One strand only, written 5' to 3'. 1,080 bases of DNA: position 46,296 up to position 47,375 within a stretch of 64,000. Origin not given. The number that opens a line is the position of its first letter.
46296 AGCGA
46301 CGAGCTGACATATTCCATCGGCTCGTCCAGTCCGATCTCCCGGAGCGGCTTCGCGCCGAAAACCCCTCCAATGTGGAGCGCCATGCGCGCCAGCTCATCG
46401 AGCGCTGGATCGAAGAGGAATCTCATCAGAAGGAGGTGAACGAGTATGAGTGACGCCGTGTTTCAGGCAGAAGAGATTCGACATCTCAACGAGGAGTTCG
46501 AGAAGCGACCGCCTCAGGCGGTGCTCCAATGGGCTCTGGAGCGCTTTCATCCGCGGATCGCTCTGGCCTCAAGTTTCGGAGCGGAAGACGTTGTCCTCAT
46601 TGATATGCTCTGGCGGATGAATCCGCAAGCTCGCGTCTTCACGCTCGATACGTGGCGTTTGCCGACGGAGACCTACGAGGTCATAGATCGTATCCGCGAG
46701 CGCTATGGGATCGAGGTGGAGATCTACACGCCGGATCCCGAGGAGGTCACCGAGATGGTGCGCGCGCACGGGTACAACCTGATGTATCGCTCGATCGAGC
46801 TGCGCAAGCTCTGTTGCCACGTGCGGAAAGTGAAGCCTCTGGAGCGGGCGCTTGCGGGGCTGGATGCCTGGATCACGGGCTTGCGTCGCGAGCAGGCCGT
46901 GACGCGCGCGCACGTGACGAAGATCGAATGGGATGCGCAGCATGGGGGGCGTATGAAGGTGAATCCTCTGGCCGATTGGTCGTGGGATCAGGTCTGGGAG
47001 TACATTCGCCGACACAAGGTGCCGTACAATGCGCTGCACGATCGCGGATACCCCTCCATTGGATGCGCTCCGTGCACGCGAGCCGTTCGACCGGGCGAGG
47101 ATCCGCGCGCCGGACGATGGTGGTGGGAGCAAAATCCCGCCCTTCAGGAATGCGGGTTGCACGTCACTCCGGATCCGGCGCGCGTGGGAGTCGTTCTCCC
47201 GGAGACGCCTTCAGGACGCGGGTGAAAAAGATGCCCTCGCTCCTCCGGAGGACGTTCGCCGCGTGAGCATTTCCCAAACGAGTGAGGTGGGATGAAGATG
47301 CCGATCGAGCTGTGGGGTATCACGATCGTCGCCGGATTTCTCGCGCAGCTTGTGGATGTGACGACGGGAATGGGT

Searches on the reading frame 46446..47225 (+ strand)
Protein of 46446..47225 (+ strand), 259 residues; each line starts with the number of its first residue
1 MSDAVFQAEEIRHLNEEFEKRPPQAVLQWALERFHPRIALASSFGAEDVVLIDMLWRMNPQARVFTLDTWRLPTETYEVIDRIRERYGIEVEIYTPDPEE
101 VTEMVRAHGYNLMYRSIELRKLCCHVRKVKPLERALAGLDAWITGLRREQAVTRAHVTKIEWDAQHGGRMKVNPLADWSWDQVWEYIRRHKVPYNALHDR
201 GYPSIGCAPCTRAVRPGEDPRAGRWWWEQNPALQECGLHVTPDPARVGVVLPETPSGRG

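Call 7: search_protein_families(library=pfam, proteins=[window:46446-47225:+])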
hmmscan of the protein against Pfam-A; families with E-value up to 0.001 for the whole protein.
window:46446-47225:+ (259 aa): 1 family
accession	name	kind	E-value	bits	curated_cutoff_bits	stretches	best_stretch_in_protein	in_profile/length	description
PF01507.26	PAPS_reduct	-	4.8e-51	173.7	22.5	1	38-213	2-175/175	Phosphoadenosine phosphosulfate reductase domain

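Call 62: search_protein_families(library=ncbifam, proteins=[window:46446-47225:+], max_evalue=0.001)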
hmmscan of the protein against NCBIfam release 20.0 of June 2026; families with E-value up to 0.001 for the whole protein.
window:46446-47225:+ (259 aa): 13 families
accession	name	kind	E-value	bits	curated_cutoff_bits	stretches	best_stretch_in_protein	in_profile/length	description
NF002537.0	PRK02090.1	equivalog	4.2e-92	308.2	154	1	5-241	10-240/244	phosphoadenylyl-sulfate reductase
TIGR02055.1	APS_reductase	subfamily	1.4e-82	276.2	235.3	1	43-238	1-194/194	adenylylsulfate reductase, thioredoxin dependent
TIGR00434.1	cysH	subfamily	5.7e-63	212.6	165.1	1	24-239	2-213/214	phosophoadenylyl-sulfate reductase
TIGR00424.1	APS_reduc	equivalog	2.3e-58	197.9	553.2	1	7-240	87-324/464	5'-adenylylsulfate reductase, thioredoxin-independent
TIGR02057.1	PAPS_reductase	equivalog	3e-56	190.8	254.2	1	12-239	2-224/224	phosphoadenosine phosphosulfate reductase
NF010367.0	PRK13795.1-2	equivalog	2.7e-15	55.9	456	1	38-210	245-415/584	hypothetical protein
NF010368.0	PRK13795.1-3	equivalog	2.3e-12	46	588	1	38-212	250-422/635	hypothetical protein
NF010366.0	PRK13795.1-1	equivalog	2.5e-11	42.5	745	1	62-213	295-446/667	hypothetical protein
NF006327.0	PRK08557.1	equivalog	3.3e-10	39.3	366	1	56-214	202-358/415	hypothetical protein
NF003587.0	PRK05253.1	subfamily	3e-06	26.7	195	0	164-196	175-207/301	sulfate adenylyltransferase subunit CysD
NF010369.0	PRK13795.1-4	equivalog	1.4e-05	23.6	1086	1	26-211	242-429/633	hypothetical protein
NF006351.0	PRK08576.1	equivalog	1.9e-05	23.5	290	1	76-211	275-402/436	hypothetical protein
NF009214.0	PRK12563.1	equivalog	0.00039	19.9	413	0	165-197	191-223/317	sulfate adenylyltransferase subunit CysD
